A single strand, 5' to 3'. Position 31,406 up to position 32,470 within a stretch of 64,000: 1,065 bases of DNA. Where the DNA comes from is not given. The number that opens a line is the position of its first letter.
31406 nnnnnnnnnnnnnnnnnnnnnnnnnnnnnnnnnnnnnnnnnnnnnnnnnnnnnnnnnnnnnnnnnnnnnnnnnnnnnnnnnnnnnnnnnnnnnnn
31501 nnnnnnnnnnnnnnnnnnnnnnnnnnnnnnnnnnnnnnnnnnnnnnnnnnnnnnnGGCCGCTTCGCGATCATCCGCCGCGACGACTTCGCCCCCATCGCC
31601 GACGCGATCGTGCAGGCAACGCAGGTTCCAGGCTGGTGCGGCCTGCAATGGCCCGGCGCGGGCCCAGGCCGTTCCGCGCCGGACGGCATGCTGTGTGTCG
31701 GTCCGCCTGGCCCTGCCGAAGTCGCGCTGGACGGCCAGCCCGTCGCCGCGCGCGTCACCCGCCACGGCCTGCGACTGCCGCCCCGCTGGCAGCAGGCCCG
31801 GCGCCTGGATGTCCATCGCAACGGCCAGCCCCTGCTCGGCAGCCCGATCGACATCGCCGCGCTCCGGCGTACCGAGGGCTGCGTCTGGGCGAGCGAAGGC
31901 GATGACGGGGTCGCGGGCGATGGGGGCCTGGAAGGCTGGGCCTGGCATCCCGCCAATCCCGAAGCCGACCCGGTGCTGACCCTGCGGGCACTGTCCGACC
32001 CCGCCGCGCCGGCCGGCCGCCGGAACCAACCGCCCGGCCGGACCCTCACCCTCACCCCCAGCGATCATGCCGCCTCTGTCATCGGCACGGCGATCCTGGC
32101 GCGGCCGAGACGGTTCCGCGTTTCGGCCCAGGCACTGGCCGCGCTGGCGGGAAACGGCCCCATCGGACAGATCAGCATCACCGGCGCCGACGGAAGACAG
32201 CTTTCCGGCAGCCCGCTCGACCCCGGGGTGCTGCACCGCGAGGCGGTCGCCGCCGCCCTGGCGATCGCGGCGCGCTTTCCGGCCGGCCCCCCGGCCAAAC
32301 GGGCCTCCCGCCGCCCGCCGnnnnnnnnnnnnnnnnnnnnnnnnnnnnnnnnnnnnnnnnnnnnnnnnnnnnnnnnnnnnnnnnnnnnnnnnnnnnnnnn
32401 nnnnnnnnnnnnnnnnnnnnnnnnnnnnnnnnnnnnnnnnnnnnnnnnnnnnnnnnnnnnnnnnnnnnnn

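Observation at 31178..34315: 1045-aa soluble fusion of a TPR region, an unassigned ~250-aa module, a GT2 domain and a GT4-like domain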

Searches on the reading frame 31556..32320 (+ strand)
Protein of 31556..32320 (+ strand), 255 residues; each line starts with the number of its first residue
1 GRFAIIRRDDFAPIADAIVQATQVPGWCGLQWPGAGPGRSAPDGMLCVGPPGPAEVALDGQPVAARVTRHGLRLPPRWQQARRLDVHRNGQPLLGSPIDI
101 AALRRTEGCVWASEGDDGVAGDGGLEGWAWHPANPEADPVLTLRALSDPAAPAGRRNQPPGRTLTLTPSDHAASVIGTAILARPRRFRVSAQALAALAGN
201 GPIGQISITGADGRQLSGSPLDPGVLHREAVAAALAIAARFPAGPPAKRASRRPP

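Call 44: predict_structure(alignment_id=A2)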
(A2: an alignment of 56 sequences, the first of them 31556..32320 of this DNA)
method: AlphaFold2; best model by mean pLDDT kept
length: 255 residues; sequences in the alignment: 56
mean_pLDDT: 88.7   pTM: 0.79
mean pLDDT of the five models: 88.7, 87.1, 87.1, 86.6, 86.5
residues with pLDDT >= 90: 161; 70-90: 69; 50-70: 24; < 50: 1
segments of 3 or more residues with pLDDT < 50: none
pLDDT, mean of each block of 10 residues (from residue 1): 77 95 97 71 88 96 94 94 97 96 94 76 89 92 92 82 93 78 90 92 92 95 88 93 76 66
secondary structure, 60 per line:
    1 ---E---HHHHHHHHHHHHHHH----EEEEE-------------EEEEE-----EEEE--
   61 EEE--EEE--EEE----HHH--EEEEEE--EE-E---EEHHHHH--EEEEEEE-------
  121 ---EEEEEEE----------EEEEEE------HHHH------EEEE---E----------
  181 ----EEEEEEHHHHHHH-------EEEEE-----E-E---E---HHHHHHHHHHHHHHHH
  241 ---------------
elements in order: H8-22 E27-31 E45-49 E55-58 E61-63 E66-68 E71-73 E83-88 H100-104 E107-113 E124-130 E141-146 H153-156 E163-166 E185-190 H191-197 E205-209 H225-240
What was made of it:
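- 31625..32227 (+): Tandem beta-sandwich module, aa 150-350. Each sandwich starts with a GW motif and ends with LLGSPxD. Sub-model with pLDDT 88.7 (call 44).
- Checked: It folds as two beta-sandwiches (aa 150-350) followed by a helix (call 44).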

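Call 46: fold_search(model_id=the predicted structure, library=pdb)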
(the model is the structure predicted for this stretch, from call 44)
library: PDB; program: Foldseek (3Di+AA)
matches with E <= 10: 896; with E <= 0.001: 0
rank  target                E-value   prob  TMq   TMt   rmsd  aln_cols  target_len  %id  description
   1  9bey                  5.0e-02  0.16  0.17  0.07  14.3       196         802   10  Structure of a lambda-carrageenan active GH2 A in complex with inhibitor (released 2025-08-27)
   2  5vl3_S                6.3e-02  0.12  0.12  0.12  14.9       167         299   12  CD22 d1-d3 in complex with therapeutic Fab Epratuzumab (released 2017-10-11)
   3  5vl3_Q                7.9e-02  0.15  0.15  0.13  13.9       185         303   10  CD22 d1-d3 in complex with therapeutic Fab Epratuzumab (released 2017-10-11)
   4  8q2h                  7.9e-02  0.14  0.17  0.05  13.9       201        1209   12  beta-galactosidase from Bacillus circulans (released 2024-10-16)
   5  5vl3_T                8.3e-02  0.15  0.16  0.14  13.9       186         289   12  CD22 d1-d3 in complex with therapeutic Fab Epratuzumab (released 2017-10-11)
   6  1pgr_B                9.9e-02  0.20  0.21  0.24  12.3       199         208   11  2:2 COMPLEX OF G-CSF WITH ITS RECEPTOR (released 2000-03-08)
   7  5nzu_MODEL_1_D        1.4e-01  0.11  0.17  0.12  16.4       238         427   10  The structure of the COPI coat linkage II (released 2017-06-28)
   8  8g04_C                1.5e-01  0.20  0.22  0.16  13.8       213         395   14  Structure of signaling thrombopoietin-MPL receptor complex (released 2023-08-30)
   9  6p67_I                1.7e-01  0.23  0.22  0.27  12.4       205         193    8  Crystal Structure of a Complex of human IL-7Ralpha with an anti-IL-7Ralpha 2B8 Fab (released 2019-09-04)
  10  5mkd_D                1.8e-01  0.41  0.20  0.34  11.3       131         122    6  Crystal structure of Bacillus subtilis Ywea (released 2017-01-25)
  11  8ayh_B                1.8e-01  0.20  0.22  0.08  12.9       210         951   10  Structure of Complement C5 in Complex with small molecule inhibitor and CVF (released 2022-12-21)
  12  1o75_A                2.2e-01  0.28  0.23  0.16  13.0       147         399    8  Tp47, the 47-Kilodalton Lipoprotein of Treponema pallidum (released 2002-11-01)
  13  5j11_B                2.3e-01  0.20  0.22  0.26  12.7       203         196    8  Structure of human TSLP in complex with TSLPR and IL-7Ralpha (released 2017-04-05)
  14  6xxn_G                2.3e-01  0.15  0.17  0.28  10.5       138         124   12  Crystal structure of NB7, a nanobody targeting prostate specific membrane antigen (released 2020-06-10)
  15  8u18_B                2.9e-01  0.14  0.22  0.15  13.6       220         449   16  Cryo-EM structure of murine Thrombopoietin receptor ectodomain in complex with Tpo (released 2024-02-07)
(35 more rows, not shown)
